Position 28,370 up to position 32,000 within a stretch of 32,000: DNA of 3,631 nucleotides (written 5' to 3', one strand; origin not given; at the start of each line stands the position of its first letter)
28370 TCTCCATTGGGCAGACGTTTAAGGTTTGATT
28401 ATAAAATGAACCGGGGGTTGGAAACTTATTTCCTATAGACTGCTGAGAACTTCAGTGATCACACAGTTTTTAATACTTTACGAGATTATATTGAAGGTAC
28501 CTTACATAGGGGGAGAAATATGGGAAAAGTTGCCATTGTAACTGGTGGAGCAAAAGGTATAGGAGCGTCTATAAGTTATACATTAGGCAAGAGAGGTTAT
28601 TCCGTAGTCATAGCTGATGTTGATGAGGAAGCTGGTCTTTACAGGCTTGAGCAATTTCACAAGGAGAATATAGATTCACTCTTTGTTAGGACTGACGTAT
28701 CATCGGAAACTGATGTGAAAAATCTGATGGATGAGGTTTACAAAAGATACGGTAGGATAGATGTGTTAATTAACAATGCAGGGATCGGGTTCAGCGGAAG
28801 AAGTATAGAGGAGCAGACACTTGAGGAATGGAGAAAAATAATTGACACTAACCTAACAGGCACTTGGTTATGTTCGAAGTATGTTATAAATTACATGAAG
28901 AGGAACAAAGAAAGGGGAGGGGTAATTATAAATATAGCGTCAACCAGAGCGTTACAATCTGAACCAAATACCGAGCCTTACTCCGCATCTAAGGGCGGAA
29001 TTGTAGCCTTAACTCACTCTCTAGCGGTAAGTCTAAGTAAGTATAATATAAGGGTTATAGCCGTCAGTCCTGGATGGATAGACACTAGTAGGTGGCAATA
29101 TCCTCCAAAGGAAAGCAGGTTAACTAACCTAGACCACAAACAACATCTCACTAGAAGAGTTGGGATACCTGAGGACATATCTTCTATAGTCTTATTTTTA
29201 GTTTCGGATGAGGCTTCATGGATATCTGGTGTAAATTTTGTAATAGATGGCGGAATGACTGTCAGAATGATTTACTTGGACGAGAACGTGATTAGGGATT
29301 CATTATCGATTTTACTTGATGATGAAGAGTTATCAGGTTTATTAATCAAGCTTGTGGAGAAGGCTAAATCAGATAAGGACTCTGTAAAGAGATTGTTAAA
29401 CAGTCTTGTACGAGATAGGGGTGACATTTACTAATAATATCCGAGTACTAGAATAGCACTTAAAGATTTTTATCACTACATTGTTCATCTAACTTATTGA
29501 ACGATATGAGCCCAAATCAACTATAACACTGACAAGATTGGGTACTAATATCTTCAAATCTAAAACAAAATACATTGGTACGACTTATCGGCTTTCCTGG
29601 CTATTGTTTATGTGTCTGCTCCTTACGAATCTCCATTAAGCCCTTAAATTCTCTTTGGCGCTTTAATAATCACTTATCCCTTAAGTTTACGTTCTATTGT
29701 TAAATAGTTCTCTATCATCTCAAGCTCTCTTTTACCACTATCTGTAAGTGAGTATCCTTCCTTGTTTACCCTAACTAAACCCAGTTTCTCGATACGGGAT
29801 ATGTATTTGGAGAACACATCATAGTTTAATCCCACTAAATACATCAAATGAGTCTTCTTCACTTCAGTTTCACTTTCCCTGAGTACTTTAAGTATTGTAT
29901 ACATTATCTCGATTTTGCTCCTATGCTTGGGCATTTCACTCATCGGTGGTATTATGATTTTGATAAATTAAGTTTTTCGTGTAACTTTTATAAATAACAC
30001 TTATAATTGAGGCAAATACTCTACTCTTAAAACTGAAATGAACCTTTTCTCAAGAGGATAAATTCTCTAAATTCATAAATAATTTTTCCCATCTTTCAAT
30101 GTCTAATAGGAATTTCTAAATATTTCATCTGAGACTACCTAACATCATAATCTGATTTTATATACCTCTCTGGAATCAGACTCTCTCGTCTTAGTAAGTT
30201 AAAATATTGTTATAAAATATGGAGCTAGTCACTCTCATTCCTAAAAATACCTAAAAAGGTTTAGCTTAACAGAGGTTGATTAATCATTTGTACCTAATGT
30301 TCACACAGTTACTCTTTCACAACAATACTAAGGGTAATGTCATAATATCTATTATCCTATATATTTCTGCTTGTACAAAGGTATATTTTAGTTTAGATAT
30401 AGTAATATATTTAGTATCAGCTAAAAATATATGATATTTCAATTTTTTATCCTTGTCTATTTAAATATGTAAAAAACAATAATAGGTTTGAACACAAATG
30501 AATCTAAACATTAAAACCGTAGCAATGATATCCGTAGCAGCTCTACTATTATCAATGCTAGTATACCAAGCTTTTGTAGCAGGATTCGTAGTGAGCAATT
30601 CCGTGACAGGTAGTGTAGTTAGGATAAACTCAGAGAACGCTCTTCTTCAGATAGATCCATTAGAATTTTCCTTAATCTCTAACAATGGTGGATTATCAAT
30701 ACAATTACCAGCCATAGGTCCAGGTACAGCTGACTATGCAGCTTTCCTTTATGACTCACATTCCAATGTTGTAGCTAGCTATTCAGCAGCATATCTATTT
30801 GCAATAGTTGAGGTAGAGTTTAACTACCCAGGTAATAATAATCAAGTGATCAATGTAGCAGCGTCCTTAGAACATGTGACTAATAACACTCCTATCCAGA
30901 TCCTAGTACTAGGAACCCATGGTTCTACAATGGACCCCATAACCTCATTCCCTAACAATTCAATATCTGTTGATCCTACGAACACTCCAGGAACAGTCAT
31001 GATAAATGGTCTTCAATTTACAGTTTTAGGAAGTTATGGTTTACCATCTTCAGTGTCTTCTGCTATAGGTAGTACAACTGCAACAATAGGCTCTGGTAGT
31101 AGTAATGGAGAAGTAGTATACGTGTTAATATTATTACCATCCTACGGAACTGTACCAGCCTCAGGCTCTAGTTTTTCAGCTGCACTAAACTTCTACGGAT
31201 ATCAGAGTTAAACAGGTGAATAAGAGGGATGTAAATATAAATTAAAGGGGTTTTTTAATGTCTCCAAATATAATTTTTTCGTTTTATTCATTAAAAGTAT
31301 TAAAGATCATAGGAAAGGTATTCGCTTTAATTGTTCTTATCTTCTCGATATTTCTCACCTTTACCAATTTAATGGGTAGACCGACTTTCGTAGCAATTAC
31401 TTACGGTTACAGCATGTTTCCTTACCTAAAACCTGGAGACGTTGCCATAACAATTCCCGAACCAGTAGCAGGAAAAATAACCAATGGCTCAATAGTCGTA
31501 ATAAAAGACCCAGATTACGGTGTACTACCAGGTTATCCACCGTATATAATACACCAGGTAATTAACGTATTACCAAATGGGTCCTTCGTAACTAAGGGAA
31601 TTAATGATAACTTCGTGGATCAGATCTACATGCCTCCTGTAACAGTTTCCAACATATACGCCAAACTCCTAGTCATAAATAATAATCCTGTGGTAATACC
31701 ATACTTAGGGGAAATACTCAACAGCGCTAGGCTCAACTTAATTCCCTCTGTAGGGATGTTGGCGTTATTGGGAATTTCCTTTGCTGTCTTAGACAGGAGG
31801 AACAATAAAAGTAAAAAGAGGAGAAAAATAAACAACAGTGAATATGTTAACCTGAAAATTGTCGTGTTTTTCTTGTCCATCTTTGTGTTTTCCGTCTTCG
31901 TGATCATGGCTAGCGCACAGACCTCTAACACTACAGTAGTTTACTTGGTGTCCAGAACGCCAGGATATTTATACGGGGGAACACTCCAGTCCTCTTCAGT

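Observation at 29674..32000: Candidate TasA/SipW-type (non-type-IV) surface filament locus: wHTH regulator, secreted lysine-free beta-rich protein and a dedicated S26 signal peptidase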

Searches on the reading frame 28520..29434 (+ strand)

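Call 5: search_protein_families(library=pfam, proteins=[window:28520-29434:+], max_evalue=1)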
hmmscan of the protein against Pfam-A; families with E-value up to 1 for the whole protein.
window:28520-29434:+ (304 aa): 9 families
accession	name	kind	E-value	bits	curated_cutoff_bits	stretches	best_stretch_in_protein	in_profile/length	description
PF13561.12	adh_short_C2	-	6.4e-63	212.9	27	1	11-247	3-236/236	Enoyl-(Acyl carrier protein) reductase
PF00106.31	adh_short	-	7.8e-54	182.6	26.6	1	3-192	1-187/195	short chain dehydrogenase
PF08659.16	KR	-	2.2e-08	34.7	22.6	1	6-158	4-153/180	KR domain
PF08643.16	DUF1776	-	3.4e-08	33.7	25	1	17-203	19-216/294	Fungal family of unknown function (DUF1776)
PF23441.1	SDR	-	0.00049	20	27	1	62-246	76-255/258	SDR-like rossmann domain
PF01370.27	Epimerase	-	0.0027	17.6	20.9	1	6-100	2-85/240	NAD dependent epimerase/dehydratase family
PF16363.11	GDP_Man_Dehyd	-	0.021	14.7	27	1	6-99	1-95/332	GDP-mannose 4,6 dehydratase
PF02737.24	3HCDH_N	-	0.05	14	22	1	4-72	2-66/180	3-hydroxyacyl-CoA dehydrogenase, NAD binding domain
PF24539.1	DUF7600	-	0.12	12.2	27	1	186-256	17-86/169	Domain of unknown function (DUF7600)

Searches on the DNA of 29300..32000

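Call 94: search_rna_families(source=window, start=29300, end=32000, threshold=evalue, max_evalue=1)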
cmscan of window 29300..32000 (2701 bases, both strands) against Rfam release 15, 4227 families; matches with E-value up to 1: 0.
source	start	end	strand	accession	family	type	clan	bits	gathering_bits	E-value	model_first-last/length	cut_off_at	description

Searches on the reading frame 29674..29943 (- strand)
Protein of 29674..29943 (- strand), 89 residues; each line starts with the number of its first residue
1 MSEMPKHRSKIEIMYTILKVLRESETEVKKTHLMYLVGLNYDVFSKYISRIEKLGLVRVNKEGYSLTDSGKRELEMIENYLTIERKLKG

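Call 5: search_protein_families(library=pfam, proteins=[window:29674-29943:-], max_evalue=1)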
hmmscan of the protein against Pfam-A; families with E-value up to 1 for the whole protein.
window:29674-29943:- (89 aa): 9 families
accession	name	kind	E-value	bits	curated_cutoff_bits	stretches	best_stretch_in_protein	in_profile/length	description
PF14947.12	HTH_45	-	4.5e-17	62.3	25.5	1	8-82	2-74/77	Winged helix-turn-helix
PF14277.12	DUF4364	-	0.00027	21.2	26.9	1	13-84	5-80/162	Domain of unknown function (DUF4364)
PF24409.1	wHTH-PRTase_assc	-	0.001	19.5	27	1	16-77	2-58/83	wHTH-PRTase associated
PF18714.6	PI-TkoII_IV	-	0.0082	16.3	25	1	42-69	61-88/150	DNA polymerase II intein Domain IV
PF21715.3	CggR_N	-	0.011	15.9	30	1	28-80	18-70/71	CggR N-terminal DNA binding domain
PF25213.1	HVO_A0261_N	-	0.018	15.3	35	1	16-84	15-82/86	HVO_A0261 N-terminal domain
PF09821.14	AAA_assoc_C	-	0.062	14.3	27.6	1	37-73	7-43/119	C-terminal AAA-associated domain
PF01090.25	Ribosomal_S19e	-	0.089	13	29.4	1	44-79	96-132/137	Ribosomal protein S19e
PF14337.13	Abi_alpha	-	0.1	13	29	1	24-84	107-166/196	Abortive infection alpha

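Call 6: search_protein_families(library=ncbifam, proteins=[window:29674-29943:-], max_evalue=1)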
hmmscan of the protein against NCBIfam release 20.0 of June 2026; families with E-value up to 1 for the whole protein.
window:29674-29943:- (89 aa): 3 families
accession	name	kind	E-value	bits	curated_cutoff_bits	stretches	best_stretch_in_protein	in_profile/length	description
NF053610.1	Sso10a_fam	subfamily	7.4e-18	64.4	60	1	8-72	1-62/64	Sso10a family chromatin protein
NF041413.1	ArsR_Rv2640c_fam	equivalog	0.019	15.3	155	1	19-72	50-103/118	Rv2640c family ArsR-like transcriptional regulator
NF045919.1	HphnlacHdxRed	equivalog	0.12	11.5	340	1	18-77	218-276/309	p-hydroxyphenylacetate 3-hydroxylase reductase component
